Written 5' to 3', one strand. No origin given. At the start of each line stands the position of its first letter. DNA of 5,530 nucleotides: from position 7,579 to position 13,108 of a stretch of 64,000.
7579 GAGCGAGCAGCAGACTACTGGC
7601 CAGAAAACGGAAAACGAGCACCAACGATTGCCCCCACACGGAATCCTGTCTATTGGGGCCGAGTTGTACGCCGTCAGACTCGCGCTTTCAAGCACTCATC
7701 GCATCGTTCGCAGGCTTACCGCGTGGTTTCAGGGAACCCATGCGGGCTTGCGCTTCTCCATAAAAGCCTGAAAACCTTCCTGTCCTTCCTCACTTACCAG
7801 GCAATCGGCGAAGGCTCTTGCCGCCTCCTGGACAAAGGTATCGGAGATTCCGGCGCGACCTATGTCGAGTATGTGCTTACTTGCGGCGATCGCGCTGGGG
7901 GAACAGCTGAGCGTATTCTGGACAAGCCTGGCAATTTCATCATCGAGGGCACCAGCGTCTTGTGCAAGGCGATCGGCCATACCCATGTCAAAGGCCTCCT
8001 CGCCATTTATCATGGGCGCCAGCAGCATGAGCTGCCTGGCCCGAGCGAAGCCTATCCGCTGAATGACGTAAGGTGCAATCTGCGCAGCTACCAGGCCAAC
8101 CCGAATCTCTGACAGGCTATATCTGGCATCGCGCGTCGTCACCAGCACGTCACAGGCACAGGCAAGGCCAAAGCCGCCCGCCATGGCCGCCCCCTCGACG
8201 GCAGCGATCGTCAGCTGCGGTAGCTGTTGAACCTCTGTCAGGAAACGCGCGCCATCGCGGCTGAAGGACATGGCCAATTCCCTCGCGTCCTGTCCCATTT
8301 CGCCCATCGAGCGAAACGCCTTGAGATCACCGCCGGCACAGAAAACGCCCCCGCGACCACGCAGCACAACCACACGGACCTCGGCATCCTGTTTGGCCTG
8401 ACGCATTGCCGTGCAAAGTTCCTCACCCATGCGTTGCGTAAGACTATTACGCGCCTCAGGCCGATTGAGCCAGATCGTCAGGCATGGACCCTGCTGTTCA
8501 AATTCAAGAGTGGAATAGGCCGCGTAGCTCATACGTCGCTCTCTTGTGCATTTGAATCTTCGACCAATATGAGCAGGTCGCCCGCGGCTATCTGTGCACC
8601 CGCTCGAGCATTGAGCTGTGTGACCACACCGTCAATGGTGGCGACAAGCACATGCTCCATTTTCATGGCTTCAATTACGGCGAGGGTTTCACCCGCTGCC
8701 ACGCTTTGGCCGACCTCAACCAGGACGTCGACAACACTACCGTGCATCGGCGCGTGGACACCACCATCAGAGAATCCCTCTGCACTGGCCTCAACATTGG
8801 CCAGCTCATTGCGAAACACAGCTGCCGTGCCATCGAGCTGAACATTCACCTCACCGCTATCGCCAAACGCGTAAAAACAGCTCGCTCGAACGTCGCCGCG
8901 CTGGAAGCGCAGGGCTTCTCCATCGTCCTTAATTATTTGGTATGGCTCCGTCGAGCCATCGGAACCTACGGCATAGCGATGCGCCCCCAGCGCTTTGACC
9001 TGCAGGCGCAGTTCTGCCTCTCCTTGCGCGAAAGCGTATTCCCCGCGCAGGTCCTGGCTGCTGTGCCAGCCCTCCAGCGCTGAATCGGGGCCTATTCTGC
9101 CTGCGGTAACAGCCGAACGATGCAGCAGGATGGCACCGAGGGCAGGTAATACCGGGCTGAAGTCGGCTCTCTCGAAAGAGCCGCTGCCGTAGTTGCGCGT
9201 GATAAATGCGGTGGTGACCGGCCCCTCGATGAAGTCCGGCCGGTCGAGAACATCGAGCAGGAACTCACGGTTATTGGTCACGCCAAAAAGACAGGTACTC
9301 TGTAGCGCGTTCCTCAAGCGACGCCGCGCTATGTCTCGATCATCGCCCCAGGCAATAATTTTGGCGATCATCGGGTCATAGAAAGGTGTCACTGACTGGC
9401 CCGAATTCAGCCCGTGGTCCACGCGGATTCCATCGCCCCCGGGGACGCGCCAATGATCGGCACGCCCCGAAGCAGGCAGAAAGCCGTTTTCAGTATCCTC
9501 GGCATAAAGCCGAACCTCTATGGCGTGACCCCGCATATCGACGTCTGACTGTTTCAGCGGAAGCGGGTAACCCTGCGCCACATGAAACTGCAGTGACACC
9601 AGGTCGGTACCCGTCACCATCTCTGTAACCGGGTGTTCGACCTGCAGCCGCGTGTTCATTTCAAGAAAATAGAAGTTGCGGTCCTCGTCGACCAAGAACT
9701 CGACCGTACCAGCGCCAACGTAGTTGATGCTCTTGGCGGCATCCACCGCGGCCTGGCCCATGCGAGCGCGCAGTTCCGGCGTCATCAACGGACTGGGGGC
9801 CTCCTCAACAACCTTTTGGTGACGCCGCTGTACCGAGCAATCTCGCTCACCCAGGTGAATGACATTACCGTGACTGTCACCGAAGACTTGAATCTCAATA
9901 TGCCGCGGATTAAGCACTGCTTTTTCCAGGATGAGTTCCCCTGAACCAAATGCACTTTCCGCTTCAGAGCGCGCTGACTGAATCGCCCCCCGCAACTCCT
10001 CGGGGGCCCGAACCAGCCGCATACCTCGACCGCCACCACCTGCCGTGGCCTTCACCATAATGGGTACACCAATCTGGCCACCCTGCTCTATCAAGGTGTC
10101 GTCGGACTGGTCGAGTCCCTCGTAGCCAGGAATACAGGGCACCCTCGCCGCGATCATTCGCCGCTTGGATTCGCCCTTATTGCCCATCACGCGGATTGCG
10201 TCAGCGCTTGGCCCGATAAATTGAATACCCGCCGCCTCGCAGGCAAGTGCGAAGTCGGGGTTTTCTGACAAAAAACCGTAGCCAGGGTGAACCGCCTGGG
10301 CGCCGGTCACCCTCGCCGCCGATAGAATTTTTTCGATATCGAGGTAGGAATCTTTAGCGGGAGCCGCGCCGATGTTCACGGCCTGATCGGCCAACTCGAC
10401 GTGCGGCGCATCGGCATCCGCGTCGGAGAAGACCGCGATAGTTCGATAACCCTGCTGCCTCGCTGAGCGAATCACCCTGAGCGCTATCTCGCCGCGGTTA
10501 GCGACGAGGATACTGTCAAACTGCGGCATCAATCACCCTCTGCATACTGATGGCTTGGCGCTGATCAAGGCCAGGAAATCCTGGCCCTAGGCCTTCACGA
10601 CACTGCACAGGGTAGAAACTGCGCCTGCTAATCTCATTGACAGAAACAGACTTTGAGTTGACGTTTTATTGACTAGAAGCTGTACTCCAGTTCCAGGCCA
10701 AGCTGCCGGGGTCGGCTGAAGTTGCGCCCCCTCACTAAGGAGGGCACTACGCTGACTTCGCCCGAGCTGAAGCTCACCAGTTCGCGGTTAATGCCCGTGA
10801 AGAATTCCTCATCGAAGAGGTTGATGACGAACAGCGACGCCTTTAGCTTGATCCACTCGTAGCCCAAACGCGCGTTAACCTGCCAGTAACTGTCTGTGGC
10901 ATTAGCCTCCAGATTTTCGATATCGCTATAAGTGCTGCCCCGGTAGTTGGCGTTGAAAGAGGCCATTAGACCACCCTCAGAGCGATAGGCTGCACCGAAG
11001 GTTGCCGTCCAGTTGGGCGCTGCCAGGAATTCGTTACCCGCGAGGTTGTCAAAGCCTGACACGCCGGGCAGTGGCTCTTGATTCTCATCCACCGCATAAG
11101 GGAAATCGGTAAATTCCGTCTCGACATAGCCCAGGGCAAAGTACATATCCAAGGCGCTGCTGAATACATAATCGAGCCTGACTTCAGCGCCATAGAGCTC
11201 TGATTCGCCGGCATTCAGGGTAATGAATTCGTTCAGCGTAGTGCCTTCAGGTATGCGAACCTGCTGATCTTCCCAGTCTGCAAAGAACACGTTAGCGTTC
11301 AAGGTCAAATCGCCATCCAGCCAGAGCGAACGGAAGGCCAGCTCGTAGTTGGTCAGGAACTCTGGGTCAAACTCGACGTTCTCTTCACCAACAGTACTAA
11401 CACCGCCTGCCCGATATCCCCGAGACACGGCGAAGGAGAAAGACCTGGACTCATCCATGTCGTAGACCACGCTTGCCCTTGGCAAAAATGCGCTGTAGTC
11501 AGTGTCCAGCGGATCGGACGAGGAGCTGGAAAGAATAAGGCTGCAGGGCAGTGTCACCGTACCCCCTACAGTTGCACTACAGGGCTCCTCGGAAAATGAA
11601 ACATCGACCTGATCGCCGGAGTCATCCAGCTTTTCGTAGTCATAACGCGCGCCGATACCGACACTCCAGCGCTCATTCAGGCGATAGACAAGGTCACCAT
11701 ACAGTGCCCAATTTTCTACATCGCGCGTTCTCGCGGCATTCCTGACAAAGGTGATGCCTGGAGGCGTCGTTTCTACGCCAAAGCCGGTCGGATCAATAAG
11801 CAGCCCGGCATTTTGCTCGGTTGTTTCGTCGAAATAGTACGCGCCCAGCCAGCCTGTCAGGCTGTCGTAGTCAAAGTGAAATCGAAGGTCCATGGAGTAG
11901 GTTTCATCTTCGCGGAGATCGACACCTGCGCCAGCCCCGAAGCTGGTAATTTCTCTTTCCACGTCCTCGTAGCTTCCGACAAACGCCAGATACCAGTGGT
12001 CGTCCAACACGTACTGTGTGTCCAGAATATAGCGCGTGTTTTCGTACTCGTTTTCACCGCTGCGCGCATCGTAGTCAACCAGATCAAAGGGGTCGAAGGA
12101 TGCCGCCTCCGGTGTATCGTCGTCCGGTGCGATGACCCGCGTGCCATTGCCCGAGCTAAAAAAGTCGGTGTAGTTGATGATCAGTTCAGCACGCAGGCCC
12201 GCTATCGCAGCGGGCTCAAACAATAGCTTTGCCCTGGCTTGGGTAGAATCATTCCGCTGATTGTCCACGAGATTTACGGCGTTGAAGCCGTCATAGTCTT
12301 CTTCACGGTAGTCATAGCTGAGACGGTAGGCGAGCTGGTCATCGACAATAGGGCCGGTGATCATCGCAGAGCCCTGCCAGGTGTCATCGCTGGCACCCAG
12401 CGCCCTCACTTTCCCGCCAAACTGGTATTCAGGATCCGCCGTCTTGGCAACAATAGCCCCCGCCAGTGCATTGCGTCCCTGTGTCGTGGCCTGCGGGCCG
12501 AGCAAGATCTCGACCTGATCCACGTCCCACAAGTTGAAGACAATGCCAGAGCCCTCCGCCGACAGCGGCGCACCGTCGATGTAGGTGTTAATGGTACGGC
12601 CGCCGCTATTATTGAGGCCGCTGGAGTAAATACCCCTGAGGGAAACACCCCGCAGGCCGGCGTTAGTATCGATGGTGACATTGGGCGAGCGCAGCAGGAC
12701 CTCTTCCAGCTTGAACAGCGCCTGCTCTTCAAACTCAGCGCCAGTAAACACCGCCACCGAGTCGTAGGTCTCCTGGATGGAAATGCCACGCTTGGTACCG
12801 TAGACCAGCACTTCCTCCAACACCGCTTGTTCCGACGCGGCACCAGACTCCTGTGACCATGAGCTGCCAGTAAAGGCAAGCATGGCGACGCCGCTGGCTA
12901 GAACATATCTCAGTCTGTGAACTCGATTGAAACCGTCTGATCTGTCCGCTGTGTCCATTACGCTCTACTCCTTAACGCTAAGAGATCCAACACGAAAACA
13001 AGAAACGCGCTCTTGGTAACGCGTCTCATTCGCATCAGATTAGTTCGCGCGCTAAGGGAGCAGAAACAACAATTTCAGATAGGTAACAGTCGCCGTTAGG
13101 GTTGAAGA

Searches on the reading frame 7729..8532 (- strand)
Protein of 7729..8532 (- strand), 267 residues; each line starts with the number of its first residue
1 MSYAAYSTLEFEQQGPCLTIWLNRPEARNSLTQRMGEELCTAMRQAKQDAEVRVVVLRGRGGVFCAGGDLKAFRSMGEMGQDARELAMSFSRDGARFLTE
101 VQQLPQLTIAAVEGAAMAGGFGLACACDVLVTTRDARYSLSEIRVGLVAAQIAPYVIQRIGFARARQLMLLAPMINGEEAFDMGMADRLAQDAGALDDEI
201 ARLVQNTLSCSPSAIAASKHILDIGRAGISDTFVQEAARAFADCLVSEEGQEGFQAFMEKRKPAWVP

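Call 26: search_protein_families(library=pfam, proteins=[window:7729-8532:-], max_evalue=0.001)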
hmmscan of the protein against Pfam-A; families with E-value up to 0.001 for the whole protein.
window:7729-8532:- (267 aa): 2 families
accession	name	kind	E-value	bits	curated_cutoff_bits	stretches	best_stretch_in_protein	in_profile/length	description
PF00378.25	ECH_1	-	9.6e-51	173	27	1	17-265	6-248/251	Enoyl-CoA hydratase/isomerase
PF16113.10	ECH_2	-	2.1e-30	106.8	27.2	1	19-206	3-190/335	Enoyl-CoA hydratase/isomerase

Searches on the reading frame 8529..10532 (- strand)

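Call 26: search_protein_families(library=pfam, proteins=[window:8529-10532:-], max_evalue=0.001)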
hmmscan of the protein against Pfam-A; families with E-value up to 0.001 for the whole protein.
window:8529-10532:- (667 aa): 9 families
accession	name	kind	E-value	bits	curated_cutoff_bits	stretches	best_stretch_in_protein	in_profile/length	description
PF02786.22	CPSase_L_D2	-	9.7e-74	247.9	19.8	1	119-325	2-209/211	Carbamoyl-phosphate synthase L chain, ATP binding domain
PF00289.28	Biotin_carb_N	-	1.1e-44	151.9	25.5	1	5-113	2-110/110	Biotin carboxylase, N-terminal domain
PF02785.25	Biotin_carb_C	-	1.2e-34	119.1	32.4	1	339-445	1-107/108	Biotin carboxylase C-terminal domain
PF00364.28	Biotin_lipoyl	-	1.9e-15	56.9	22.1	1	592-655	3-71/73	Biotin-requiring enzyme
PF07478.18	Dala_Dala_lig_C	-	1.3e-09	38.3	24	1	146-294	27-174/204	D-ala D-ala ligase C-terminus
PF02222.28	ATP-grasp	-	5.6e-09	36.3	27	1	134-295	10-162/179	ATP-grasp domain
PF13533.13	Biotin_lipoyl_2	-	5.2e-07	29.8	29.8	0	592-621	3-32/32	Biotin-lipoyl like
PF13437.12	HlyD_3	-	1.9e-06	29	22.2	0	592-622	2-32/106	HlyD family secretion protein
PF16576.10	HlyD_D23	-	2.8e-05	23.9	30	0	575-623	94-142/214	Barrel-sandwich domain of CusB or HlyD membrane-fusion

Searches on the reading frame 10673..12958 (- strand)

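Call 26: search_protein_families(library=pfam, proteins=[window:10673-12958:-], max_evalue=0.001)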
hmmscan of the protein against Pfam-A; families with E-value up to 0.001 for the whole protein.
window:10673-12958:- (761 aa): 4 families
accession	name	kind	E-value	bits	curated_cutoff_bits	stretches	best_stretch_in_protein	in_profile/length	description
PF00593.30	TonB_dep_Rec_b-barrel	-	6.6e-41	142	27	1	272-714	18-436/436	TonB dependent receptor-like, beta-barrel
PF07715.20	Plug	-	2e-13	51.2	23.9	1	61-168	2-107/107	TonB-dependent Receptor Plug Domain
PF14905.12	OMP_b-brl_3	-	3e-09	36.9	27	1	417-723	115-382/408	Outer membrane protein beta-barrel family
PF03349.22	Toluene_X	-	0.00041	19.4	29.7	0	393-510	116-222/421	Outer membrane protein transport protein (OMPP1/FadL/TodX)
